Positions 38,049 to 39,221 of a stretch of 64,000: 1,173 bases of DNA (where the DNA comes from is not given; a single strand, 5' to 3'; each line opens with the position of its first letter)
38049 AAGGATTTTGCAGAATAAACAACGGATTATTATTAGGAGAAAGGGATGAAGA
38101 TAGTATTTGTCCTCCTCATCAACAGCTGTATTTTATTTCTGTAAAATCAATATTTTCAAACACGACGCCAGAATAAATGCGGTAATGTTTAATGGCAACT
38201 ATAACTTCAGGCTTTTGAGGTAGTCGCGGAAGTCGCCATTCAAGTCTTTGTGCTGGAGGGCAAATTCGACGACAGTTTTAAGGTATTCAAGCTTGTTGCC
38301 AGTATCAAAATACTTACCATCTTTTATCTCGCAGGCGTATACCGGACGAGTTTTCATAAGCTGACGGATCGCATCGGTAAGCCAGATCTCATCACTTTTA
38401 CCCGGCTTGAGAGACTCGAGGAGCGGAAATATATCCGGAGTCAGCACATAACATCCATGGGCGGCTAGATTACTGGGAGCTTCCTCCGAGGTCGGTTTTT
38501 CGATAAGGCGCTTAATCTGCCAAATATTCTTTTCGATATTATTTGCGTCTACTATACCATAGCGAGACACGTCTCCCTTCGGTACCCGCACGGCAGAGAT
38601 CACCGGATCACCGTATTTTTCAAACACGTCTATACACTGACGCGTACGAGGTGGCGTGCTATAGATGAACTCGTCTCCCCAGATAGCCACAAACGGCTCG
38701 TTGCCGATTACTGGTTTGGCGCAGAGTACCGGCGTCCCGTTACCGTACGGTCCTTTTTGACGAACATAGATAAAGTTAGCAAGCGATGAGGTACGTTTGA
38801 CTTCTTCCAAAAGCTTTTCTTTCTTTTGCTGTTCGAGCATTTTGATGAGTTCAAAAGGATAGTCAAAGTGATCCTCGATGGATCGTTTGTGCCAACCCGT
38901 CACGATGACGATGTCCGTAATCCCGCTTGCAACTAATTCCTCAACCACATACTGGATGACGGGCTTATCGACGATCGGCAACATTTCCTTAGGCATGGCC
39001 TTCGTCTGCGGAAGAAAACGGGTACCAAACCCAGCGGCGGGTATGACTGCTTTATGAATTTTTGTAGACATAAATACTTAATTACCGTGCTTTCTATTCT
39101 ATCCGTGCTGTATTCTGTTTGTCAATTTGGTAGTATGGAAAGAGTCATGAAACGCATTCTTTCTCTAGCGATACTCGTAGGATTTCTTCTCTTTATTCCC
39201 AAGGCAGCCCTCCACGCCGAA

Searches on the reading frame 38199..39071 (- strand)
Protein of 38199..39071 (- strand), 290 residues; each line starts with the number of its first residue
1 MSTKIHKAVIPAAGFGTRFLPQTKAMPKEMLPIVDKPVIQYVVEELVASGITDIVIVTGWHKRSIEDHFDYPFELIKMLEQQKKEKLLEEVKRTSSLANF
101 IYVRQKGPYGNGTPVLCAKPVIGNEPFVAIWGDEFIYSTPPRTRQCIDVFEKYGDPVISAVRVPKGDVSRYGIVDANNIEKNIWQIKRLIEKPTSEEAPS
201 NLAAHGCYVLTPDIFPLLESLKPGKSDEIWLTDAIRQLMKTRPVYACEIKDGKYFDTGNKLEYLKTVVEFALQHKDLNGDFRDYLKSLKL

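Call 73: search_protein_families(library=pfam, proteins=[window:38199-39071:-], max_evalue=0.001)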
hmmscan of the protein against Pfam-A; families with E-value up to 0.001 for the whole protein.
window:38199-39071:- (290 aa): 3 families
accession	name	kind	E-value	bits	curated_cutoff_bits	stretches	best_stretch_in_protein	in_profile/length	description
PF00483.29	NTP_transferase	-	3.1e-32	112.5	21.2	1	7-265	1-237/245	Nucleotidyl transferase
PF12804.13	NTP_transf_3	-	2.6e-06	28.2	27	1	8-64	1-52/160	MobA-like NTP transferase domain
PF01128.25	IspD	-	0.0005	20.3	27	1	8-59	3-51/221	2-C-methyl-D-erythritol 4-phosphate cytidylyltransferase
